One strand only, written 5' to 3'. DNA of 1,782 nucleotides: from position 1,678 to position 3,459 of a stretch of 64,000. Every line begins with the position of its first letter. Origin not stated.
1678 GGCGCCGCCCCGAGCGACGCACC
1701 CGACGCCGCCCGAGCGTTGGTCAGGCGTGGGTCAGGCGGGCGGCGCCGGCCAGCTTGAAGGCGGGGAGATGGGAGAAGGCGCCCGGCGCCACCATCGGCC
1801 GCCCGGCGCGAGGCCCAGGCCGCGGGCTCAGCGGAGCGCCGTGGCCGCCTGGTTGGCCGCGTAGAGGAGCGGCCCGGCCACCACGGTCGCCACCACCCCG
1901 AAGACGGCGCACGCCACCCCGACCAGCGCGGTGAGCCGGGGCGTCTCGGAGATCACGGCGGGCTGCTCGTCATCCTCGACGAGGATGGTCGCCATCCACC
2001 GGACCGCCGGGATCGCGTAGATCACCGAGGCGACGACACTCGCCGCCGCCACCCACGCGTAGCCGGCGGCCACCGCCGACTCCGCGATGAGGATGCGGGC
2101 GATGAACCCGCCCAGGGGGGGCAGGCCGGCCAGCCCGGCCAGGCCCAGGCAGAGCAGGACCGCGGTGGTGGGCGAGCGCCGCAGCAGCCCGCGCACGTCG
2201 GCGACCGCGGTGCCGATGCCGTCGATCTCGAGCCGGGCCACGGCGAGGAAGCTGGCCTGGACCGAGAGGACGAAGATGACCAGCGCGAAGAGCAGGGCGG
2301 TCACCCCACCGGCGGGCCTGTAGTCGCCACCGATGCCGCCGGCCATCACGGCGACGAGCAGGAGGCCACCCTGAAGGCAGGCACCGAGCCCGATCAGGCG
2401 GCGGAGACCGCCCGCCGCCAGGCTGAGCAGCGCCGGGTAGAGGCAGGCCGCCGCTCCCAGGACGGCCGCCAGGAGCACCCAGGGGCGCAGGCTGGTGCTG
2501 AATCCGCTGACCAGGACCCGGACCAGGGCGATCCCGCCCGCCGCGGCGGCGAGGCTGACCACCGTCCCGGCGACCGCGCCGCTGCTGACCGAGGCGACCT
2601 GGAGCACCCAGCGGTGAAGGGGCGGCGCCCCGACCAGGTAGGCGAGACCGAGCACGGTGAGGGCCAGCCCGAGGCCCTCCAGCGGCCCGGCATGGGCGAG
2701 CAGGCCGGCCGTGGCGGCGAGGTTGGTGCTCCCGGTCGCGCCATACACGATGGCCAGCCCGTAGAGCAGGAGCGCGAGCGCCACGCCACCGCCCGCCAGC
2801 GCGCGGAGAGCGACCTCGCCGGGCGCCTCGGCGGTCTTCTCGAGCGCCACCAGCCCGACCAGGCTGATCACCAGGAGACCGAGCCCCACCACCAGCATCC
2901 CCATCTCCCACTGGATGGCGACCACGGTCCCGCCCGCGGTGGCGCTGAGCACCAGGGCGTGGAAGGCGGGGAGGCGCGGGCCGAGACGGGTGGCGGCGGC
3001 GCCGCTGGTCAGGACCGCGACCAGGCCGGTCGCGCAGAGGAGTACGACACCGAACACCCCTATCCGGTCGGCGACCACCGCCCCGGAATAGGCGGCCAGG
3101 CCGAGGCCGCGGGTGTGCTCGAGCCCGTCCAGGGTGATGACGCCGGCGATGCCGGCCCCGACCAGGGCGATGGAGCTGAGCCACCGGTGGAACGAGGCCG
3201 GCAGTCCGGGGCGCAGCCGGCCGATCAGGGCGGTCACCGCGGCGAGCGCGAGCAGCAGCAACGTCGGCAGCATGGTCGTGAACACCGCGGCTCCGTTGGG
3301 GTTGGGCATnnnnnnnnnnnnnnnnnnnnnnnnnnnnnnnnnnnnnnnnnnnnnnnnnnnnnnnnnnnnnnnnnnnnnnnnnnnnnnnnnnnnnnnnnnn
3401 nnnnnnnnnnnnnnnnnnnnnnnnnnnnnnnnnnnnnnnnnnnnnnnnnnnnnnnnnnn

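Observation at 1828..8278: Orphan nuoJKLMN-like membrane-arm module whose proton-channel residues appear to be replaced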

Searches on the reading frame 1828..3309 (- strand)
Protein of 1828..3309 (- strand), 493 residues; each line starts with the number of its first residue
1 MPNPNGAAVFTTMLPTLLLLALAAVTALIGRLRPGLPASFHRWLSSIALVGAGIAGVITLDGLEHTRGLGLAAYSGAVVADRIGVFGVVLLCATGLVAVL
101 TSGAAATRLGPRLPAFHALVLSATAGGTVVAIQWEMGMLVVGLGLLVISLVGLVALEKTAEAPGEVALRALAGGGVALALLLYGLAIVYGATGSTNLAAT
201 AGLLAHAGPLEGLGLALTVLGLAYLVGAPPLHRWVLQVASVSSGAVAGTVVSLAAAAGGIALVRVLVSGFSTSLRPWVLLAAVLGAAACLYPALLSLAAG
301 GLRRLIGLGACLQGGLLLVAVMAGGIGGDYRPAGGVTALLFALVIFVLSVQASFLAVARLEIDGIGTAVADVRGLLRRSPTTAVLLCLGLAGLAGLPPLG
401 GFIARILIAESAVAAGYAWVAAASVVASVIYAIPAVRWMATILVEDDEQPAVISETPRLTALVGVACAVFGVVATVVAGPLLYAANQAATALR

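Call 3: search_protein_families(library=pfam, proteins=[window:1828-3309:-], max_evalue=0.01)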
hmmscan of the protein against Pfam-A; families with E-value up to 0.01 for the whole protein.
window:1828-3309:- (493 aa): 1 family
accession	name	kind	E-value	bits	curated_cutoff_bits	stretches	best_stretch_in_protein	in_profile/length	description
PF00361.26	Proton_antipo_M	-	2.4e-25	89.8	21.5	1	138-430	6-293/294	NADH:quinone oxidoreductase/Mrp antiporter, TM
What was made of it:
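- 1828..3309 (-): NuoN-like antiporter-like subunit (493 aa). The relay residues are replaced: E133G, K217L, K247A, K395R. Pfam PF00361, E 2.4e-25 (call 3).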

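Call 4: search_protein_families(library=ncbifam, proteins=[window:1828-3309:-], max_evalue=0.01)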
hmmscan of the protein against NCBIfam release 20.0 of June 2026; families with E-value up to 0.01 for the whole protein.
window:1828-3309:- (493 aa): 33 families (the best 25 are shown)
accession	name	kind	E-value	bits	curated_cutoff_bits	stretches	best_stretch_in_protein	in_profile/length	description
TIGR01770.1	NDH_I_N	subfamily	2.3e-42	145.6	332.6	1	11-476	2-465/472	NADH-quinone oxidoreductase subunit NuoN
NF004442.0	PRK05777.1-5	equivalog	6e-41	140.9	523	1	10-488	8-477/483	NADH-quinone oxidoreductase subunit NuoN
NF004440.0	PRK05777.1-3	equivalog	3.4e-38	131.8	519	1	9-492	7-476/477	NADH-quinone oxidoreductase subunit NuoN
NF002701.0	PRK02504.1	equivalog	1.9e-32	112.4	569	1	13-479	15-472/513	NAD(P)H-quinone oxidoreductase subunit N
NF004441.0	PRK05777.1-4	equivalog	3.6e-30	105.1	477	1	117-491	148-522/524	NADH-quinone oxidoreductase subunit NuoN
NF004445.0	PRK05777.2-3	equivalog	1e-24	87.4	408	1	69-477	62-466/475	NADH-quinone oxidoreductase subunit NuoN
NF006241.0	PRK08377.1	equivalog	7.6e-22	78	645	1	41-472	31-457/494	NADH dehydrogenase subunit N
NF004446.0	PRK05777.2-4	equivalog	1.2e-21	77.4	590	1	11-451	12-458/502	NADH-quinone oxidoreductase subunit NuoN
NF004444.0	PRK05777.2-2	equivalog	6e-21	75.1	496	1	11-481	15-483/496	NADH-quinone oxidoreductase subunit NuoN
NF004920.0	PRK06277.1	equivalog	3.1e-19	69.1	578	1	112-478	98-465/478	energy conserving hydrogenase EhbF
NF006240.0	PRK08376.1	subfamily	7.9e-19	67.9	662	1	81-487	89-505/521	putative monovalent cation/H+ antiporter subunit D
NF004439.0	PRK05777.1-1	equivalog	9e-17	61.1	531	1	114-480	103-473/485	NADH-quinone oxidoreductase subunit NuoN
NF004443.0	PRK05777.2-1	equivalog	1e-16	61.2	626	1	74-453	68-457/506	NADH-quinone oxidoreductase subunit NuoN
NF009306.0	PRK12663.1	equivalog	3.7e-14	52.4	542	1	72-491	67-480/498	Na+/H+ antiporter subunit D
NF006238.0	PRK08375.1-4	equivalog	2e-13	50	626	1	23-433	16-419/531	putative monovalent cation/H+ antiporter subunit D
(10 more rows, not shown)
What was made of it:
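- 1828..3309 (-): Below the NCBIfam NuoN cutoff, 145.6 vs 332.6 bits (call 4).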

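Call 7: search_solved_structures(query=window:1828-3309:-, show_alignments=2, max_evalue=0.00001)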
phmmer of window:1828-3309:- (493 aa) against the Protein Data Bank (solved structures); distinct sequences matched with E-value up to 0.00001: 26.
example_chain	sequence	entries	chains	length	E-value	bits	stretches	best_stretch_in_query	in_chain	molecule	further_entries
6hum_B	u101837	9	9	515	1.1e-27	100.2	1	12-481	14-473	NAD(P)H-quinone oxidoreductase subunit 2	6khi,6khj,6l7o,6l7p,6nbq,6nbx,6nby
7wff_B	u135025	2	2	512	3.8e-19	72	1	88-431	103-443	NAD(P)H-quinone oxidoreductase subunit 2, chloroplastic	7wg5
7eu3_B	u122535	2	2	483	1.3e-18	70.3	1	88-431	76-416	NAD(P)H-quinone oxidoreductase subunit 2, chloroplastic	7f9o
9grx_B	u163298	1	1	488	4.8e-18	68.4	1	88-432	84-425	NAD(P)H-quinone oxidoreductase subunit 2 A, chloroplastic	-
8qby_N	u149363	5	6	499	4.9e-17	65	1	10-439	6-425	NADH-quinone oxidoreductase subunit N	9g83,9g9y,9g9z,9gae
6u8y_H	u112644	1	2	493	9.4e-17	64.1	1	90-445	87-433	NADH dehydrogenase subunit N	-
7ar7_N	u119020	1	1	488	2.9e-16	62.5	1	116-489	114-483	NADH-ubiquinone oxidoreductase chain 2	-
7a23_I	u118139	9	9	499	3.1e-16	62.4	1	116-489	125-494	Nad2m | NADH-ubiquinone oxidoreductase chain 2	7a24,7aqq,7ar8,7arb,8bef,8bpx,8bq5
6cfw_H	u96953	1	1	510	4.5e-16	61.9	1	80-449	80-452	Monovalent cation/H+ antiporter subunit D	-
8e9g_N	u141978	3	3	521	4.9e-15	58.5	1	105-492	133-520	NADH-quinone oxidoreductase subunit N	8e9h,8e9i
8e73_2M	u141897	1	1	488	1.2e-14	57.2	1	117-444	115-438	Nad2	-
6x89_2M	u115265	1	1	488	2.5e-13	52.9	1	118-439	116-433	NU2M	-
3rko_N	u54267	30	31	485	3.7e-13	52.3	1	112-453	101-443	NADH-QUINONE OXIDOREDUCTASE SUBUNIT N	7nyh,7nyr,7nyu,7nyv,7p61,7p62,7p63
7d3u_D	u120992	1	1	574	1.1e-10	44.1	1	27-440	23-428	Monovalent Na+/H+ antiporter subunit D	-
4he8_N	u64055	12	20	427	5.4e-09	38.5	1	114-450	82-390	NADH-quinone oxidoreductase subunit 14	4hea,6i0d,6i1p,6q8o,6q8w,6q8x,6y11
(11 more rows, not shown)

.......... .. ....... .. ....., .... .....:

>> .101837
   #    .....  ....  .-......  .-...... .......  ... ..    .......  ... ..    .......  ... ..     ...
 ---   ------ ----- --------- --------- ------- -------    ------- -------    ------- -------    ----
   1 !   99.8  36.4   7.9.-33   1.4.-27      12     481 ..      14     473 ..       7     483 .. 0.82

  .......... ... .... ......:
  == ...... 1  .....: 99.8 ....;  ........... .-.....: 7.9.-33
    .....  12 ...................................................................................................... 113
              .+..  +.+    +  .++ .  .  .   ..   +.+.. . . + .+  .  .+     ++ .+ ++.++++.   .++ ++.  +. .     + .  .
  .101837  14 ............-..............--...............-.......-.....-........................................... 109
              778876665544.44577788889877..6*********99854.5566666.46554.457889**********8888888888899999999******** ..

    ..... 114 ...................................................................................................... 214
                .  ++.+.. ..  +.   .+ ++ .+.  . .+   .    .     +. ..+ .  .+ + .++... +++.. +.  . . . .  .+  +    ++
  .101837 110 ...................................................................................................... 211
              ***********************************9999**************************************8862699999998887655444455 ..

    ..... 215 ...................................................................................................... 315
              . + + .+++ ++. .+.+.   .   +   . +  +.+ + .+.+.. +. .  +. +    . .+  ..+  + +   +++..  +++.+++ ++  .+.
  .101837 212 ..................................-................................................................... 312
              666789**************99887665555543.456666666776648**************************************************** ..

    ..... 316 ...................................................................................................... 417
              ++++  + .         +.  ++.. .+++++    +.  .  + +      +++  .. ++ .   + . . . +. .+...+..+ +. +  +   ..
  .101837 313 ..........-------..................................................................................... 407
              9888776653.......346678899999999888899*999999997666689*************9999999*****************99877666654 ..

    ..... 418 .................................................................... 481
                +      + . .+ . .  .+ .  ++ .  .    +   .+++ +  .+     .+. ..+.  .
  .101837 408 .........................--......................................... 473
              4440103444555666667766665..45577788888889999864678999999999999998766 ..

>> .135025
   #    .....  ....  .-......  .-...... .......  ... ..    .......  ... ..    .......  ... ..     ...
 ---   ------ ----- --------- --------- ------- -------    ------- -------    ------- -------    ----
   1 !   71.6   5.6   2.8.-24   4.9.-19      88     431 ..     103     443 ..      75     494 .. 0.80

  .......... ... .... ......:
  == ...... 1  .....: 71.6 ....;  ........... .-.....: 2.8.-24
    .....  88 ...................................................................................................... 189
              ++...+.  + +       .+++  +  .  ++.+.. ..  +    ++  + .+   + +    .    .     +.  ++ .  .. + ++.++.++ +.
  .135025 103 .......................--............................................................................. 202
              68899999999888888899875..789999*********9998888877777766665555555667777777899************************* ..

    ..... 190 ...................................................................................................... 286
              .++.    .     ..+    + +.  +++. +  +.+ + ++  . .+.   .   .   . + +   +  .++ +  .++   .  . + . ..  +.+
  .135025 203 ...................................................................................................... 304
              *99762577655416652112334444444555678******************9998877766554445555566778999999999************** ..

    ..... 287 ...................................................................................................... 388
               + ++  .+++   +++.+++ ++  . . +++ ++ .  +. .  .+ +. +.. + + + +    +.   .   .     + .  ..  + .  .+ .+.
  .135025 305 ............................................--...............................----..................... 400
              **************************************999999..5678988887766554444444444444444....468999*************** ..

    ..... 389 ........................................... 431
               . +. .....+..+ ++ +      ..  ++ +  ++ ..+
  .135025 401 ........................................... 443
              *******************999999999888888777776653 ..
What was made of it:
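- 1828..3309 (-): PDB alignment (call 7).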
